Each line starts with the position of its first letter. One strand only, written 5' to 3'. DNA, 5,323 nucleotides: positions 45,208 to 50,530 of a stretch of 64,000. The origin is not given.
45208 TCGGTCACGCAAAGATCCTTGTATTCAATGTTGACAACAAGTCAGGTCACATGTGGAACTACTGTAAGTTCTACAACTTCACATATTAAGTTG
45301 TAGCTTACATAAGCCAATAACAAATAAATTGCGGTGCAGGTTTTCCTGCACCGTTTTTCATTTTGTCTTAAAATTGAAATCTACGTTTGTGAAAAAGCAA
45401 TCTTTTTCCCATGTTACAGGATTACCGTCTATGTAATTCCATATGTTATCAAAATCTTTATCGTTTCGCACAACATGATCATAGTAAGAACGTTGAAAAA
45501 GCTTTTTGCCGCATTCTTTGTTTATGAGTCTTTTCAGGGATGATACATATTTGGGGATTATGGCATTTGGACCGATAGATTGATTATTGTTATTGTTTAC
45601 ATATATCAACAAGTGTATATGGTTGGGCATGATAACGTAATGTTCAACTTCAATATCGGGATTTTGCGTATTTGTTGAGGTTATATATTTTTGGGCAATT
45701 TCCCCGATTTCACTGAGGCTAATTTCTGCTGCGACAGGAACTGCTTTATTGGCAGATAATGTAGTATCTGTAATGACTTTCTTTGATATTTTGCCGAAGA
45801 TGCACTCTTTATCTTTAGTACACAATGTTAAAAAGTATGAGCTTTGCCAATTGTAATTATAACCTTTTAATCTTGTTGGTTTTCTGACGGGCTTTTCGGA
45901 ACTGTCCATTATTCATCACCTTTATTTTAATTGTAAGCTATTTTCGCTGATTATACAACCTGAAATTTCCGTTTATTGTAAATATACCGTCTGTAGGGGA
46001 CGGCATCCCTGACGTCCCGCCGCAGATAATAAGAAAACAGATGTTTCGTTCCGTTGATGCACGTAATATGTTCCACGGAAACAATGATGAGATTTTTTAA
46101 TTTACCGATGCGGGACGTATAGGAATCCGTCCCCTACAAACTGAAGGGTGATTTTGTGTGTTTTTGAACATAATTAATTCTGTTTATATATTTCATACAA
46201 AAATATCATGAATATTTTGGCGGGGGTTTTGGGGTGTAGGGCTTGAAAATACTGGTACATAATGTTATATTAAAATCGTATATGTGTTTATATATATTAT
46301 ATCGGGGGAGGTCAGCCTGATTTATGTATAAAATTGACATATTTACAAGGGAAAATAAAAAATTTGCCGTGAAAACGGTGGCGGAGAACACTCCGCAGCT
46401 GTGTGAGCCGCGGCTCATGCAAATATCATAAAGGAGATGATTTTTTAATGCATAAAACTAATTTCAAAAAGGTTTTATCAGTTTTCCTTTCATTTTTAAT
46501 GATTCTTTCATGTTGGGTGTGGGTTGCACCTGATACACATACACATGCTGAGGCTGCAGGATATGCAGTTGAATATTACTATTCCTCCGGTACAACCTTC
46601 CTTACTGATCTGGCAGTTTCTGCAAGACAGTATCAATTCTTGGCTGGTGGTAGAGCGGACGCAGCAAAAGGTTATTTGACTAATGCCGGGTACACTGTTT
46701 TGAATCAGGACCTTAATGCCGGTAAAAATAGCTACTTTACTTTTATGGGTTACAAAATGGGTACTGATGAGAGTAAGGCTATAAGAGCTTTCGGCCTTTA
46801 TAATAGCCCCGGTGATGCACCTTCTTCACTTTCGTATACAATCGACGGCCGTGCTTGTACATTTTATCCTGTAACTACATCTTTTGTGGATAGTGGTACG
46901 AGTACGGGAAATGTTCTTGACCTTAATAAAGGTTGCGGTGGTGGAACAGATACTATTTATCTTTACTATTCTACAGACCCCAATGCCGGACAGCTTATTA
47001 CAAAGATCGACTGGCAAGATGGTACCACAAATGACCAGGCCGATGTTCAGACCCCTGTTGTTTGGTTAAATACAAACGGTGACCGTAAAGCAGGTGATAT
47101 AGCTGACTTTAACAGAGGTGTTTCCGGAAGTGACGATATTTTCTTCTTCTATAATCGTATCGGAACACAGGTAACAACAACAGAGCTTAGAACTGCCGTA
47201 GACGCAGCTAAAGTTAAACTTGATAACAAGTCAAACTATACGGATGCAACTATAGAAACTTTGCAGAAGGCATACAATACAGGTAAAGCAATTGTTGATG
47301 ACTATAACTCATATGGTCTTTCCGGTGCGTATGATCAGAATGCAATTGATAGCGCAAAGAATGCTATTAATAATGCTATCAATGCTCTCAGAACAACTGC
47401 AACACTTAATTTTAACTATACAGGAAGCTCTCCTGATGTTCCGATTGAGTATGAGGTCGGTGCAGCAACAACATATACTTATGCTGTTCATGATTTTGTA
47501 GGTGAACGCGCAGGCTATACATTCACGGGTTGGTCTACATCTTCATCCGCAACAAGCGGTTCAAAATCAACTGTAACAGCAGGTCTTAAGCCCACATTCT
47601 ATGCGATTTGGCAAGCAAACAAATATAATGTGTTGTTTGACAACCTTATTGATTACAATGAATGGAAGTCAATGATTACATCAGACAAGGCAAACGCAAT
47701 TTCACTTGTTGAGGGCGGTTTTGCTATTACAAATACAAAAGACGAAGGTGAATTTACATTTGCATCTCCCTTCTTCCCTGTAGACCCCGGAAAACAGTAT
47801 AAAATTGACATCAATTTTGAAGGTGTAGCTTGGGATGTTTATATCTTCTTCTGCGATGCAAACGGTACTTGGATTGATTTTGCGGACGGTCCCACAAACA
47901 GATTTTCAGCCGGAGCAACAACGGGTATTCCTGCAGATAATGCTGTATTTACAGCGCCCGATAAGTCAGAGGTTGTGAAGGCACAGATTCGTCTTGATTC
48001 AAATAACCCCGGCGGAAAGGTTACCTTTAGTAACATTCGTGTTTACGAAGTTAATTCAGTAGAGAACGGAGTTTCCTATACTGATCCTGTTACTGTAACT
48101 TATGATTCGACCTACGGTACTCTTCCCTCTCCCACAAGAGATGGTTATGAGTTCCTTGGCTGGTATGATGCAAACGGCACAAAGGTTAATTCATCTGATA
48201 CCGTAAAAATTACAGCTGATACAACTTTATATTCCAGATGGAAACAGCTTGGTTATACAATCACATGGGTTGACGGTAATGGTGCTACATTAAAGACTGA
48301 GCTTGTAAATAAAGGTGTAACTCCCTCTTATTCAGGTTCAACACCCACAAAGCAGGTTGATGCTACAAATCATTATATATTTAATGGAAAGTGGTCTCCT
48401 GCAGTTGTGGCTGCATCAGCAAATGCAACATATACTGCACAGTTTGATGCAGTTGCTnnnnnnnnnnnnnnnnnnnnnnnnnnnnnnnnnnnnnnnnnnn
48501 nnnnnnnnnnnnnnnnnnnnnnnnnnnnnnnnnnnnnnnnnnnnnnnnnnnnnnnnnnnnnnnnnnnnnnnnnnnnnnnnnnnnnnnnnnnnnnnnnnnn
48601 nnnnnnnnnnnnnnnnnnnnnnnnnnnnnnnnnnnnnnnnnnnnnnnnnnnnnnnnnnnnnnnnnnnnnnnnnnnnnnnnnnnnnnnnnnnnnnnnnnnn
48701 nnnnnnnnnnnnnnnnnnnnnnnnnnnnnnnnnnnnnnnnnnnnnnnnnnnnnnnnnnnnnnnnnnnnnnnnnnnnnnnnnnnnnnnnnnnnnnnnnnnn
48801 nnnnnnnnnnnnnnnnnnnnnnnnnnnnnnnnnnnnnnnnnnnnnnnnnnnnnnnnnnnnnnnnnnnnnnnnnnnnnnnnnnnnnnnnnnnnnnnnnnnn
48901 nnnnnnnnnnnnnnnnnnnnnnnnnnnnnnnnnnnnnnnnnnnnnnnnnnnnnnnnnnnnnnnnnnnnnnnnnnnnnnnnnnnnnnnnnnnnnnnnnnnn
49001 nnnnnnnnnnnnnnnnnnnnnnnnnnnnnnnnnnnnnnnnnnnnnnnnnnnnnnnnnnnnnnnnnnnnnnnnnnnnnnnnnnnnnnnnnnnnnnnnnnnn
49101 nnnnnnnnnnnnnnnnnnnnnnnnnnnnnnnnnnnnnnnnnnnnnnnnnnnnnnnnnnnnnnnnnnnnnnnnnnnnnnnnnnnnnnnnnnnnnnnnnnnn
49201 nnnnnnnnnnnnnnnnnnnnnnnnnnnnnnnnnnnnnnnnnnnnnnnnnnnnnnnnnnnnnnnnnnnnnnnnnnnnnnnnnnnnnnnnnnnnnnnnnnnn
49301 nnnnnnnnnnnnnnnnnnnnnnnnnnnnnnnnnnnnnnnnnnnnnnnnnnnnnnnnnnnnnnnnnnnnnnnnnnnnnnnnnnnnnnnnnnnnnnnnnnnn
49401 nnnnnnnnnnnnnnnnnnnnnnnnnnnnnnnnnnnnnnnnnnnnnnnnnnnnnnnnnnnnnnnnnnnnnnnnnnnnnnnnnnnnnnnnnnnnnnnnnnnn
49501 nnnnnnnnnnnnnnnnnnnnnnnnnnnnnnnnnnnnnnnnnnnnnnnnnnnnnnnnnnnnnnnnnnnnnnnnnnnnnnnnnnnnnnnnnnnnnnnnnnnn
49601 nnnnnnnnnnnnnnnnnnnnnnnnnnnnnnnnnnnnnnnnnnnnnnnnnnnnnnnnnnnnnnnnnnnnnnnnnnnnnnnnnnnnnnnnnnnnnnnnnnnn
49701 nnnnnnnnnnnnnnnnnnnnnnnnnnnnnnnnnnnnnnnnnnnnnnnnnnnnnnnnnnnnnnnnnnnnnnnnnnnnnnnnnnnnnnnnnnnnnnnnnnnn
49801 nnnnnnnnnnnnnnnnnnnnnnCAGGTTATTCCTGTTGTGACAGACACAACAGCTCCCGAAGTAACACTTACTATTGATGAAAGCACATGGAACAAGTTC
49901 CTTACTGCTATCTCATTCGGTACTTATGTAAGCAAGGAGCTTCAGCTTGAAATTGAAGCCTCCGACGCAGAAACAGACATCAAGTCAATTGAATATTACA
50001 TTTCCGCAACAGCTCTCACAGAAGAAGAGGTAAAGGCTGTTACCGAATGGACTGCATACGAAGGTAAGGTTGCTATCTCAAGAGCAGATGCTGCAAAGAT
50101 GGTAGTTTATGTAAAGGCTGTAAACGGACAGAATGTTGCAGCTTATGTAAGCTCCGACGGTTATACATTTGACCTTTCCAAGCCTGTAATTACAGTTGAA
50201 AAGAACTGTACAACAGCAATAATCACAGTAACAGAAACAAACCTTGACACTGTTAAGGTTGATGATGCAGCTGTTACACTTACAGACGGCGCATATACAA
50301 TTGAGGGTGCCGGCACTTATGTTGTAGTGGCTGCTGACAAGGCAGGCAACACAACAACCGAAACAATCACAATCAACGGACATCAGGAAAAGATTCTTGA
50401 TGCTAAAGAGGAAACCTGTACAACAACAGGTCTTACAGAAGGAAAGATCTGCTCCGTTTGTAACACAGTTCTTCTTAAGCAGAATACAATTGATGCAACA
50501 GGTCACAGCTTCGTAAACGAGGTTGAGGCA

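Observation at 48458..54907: About 45 tandem Cys-Cys-Cys(+His) mini-modules form the body of a 3093-aa surface protein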

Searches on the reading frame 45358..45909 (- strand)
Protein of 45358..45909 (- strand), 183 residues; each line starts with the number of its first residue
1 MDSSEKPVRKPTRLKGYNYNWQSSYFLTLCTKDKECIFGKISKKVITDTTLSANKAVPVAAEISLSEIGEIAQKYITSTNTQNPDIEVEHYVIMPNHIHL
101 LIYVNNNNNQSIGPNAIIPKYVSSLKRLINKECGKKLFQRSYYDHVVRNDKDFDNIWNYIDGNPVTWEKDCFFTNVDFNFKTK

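Call 28: search_protein_families(library=pfam, proteins=[window:45358-45909:-], max_evalue=0.001)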
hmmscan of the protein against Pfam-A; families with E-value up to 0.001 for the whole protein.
window:45358-45909:- (183 aa): 1 family
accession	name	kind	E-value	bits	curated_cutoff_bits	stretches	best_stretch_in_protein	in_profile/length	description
PF01797.21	Y1_Tnp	-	6e-07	30.1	23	1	74-161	29-119/121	Transposase IS200 like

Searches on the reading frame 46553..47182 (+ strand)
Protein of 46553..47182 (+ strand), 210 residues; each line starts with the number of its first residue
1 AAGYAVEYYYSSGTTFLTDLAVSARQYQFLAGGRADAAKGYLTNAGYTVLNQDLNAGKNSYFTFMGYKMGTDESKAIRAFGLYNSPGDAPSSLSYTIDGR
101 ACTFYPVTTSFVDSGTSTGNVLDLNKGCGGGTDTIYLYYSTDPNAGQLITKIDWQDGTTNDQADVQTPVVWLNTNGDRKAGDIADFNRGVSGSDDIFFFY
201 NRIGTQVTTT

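Call 51: find_homologous_proteins(query=window:46553-47182:+, max_evalue=0.001)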
Query window:46553-47182:+: 280 candidates shared short words with the query, none scored E <= 0.001.

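Call 58: search_protein_families(library=pfam, proteins=[window:46553-47182:+], max_evalue=10)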
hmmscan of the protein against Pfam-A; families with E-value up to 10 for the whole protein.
window:46553-47182:+ (210 aa): 0 families

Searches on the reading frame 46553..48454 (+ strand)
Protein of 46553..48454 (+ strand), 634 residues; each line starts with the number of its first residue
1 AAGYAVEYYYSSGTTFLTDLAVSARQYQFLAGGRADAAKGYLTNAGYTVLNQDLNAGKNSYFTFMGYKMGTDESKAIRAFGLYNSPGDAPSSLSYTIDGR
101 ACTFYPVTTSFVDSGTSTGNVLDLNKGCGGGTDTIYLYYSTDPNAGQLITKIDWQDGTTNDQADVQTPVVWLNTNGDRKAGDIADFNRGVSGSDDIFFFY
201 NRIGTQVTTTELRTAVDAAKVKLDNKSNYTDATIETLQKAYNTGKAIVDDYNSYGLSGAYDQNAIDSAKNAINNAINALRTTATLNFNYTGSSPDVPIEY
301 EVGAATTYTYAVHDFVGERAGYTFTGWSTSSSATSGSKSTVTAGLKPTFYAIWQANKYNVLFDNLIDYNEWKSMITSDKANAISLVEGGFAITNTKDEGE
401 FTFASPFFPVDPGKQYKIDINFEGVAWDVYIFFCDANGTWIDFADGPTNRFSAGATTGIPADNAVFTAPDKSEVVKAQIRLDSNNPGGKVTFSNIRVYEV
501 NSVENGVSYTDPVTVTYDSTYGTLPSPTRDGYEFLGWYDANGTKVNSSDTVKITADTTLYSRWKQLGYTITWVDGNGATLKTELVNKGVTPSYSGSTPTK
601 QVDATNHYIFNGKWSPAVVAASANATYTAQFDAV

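Call 64: search_solved_structures(query=window:46553-48454:+, max_evalue=1)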
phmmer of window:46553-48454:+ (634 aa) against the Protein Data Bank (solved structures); distinct sequences matched with E-value up to 1: 0.

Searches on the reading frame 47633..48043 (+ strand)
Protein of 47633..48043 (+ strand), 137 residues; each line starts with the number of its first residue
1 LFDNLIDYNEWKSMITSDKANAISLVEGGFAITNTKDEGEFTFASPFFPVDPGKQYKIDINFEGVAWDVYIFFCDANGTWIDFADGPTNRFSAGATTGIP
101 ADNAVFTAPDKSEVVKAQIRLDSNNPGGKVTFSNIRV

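Call 58: search_protein_families(library=pfam, proteins=[window:47633-48043:+], max_evalue=10)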
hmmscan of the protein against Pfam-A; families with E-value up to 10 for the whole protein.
window:47633-48043:+ (137 aa): 0 families

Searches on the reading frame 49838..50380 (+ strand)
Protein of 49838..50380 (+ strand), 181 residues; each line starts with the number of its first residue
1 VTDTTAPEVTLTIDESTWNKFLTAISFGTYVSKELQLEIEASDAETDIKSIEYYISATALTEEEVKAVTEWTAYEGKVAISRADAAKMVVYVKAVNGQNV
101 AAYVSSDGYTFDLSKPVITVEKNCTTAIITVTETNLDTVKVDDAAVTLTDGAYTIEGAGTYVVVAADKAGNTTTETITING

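Call 58: search_protein_families(library=pfam, proteins=[window:49838-50380:+], max_evalue=10)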
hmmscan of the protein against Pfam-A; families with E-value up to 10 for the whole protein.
window:49838-50380:+ (181 aa): 5 families
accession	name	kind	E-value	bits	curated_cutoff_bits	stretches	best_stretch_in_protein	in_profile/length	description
PF09136.16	Glucodextran_B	-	0.0023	18.2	27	1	119-179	13-79/83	Glucodextranase, domain B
PF19910.5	DUF6383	-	0.0092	16.5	23.7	2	70-120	13-62/74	Domain of unknown function (DUF6383)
PF19077.6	Big_13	-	0.04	14.8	27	1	105-178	19-97/102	Bacterial Ig-like domain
PF04270.18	Strep_his_triad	-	0.14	12.6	27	0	103-119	1-16/52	Streptococcal histidine triad protein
PF18564.7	Glyco_hydro_5_C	-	1.3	10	22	1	94-179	6-87/87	Glycoside hydrolase family 5 C-terminal domain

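Call 63: search_solved_structures(query=window:49838-50380:+, max_evalue=10)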
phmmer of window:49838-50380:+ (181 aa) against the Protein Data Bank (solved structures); distinct sequences matched with E-value up to 10: 1.
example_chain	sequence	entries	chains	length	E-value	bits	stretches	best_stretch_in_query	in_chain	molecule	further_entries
6lgw_A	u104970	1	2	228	0.83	13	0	99-167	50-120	scFv 523-11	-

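Call 72: predict_structure(protein=window:49838-50380:+)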
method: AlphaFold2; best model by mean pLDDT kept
length: 181 residues; sequences in the alignment: 1
mean_pLDDT: 47.5   pTM: 0.41
mean pLDDT of the five models: 47.5, 46.7, 45.9, 36.8, 36.0
residues with pLDDT >= 90: 0; 70-90: 32; 50-70: 33; < 50: 116
segments of 3 or more residues with pLDDT < 50: 1-115
pLDDT, mean of each block of 10 residues (from residue 1): 34 46 35 36 38 38 37 25 34 35 33 49 64 65 61 72 76 75 61
secondary structure, 60 per line:
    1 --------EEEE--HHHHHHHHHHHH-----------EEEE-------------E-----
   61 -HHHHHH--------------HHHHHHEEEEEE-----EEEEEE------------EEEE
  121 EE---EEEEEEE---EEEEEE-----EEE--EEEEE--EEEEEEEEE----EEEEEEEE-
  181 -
elements in order: E9-12 H15-26 E38-41 H62-67 H82-87 E88-93 E99-104 E117-122 E126-132 E136-141 E147-149 E152-156 E159-167 E172-179

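Call 74: fold_search(model_id=the predicted structure, library=pdb)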
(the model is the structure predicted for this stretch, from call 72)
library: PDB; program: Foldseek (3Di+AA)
matches with E <= 10: 1017; with E <= 0.001: 0
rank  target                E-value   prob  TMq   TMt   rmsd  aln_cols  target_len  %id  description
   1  1hng_A                3.5e-02  0.90  0.26  0.27  13.7       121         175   17  CRYSTAL STRUCTURE AT 2.8 ANGSTROMS RESOLUTION OF A SOLUBLE FORM OF THE CELL ADHESION MOLECULE CD2 (released 1995-02-07)
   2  7tzg_C                4.3e-02  0.60  0.27  0.15  14.1       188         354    8  Structure of human LAG3 in complex with antibody single-chain variable fragment (released 2022-05-11)
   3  8sr0_X                5.4e-02  0.87  0.26  0.26  11.7       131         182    9  CryoEM structure of a therapeutic antibody (favezelimab) bound to human LAG3 local refined (released 2023-09-06)
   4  7tze_A                5.7e-02  0.93  0.27  0.25  11.3       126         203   10  Structure of murine LAG3 domains 1-2 (released 2022-05-11)
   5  4wht_G                6.4e-02  0.44  0.25  0.22  15.0       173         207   15  Structure of the Hepatitis C virus envelope glycoprotein E2 antigenic region 412-423 bound to the broadly neutralizing (released 2014-12-17)
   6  7tze_C                6.7e-02  1.00  0.28  0.24   3.7        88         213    8  Structure of murine LAG3 domains 1-2 (released 2022-05-11)
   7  9cym_L                7.5e-02  0.91  0.29  0.25  11.1       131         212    9  Structure of LAG3 bound to the MHC class II molecule I-A(b) (released 2024-08-21)
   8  8dgg_B                7.5e-02  0.87  0.27  0.19  11.3       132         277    8  Structure of glycosylated LAG-3 homodimer (released 2022-08-17)
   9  2xy2                  7.9e-02  0.99  0.24  0.23   3.8        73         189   16  CRYSTAL STRUCTURE OF NCAM2 IG1-2 (released 2011-02-23)
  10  5iry_A                8.4e-02  0.85  0.26  0.10  11.2       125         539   11  Crystal structure of human Desmocollin-1 ectodomain (released 2016-06-22)
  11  6e57_C                8.4e-02  0.38  0.18  0.10  13.9       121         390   15  Bacteroides ovatus mixed-linkage glucan utilization locus (MLGUL) SGBP-B in complex with mixed-linkage heptasaccharide (released 2019-05-29)
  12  8dgg_A                8.9e-02  0.87  0.27  0.15  10.9       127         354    9  Structure of glycosylated LAG-3 homodimer (released 2022-08-17)
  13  6v3p_C                9.9e-02  0.96  0.26  0.41   5.6       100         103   18  The BIgI domain of beta protein from S. agalactiae bound to CEACAM1 (released 2020-12-02)
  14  4js7                  1.0e-01  0.99  0.24  0.22   4.0        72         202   22  Crystal structure of D78N mutant apo form of clavibacter michiganensis expansin (released 2014-03-26)
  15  4l9d_B                1.0e-01  0.98  0.27  0.49   4.3        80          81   19  Crystal structure of the PKD1 domain from Vibrio cholerae metalloprotease PrtV (released 2013-07-10)
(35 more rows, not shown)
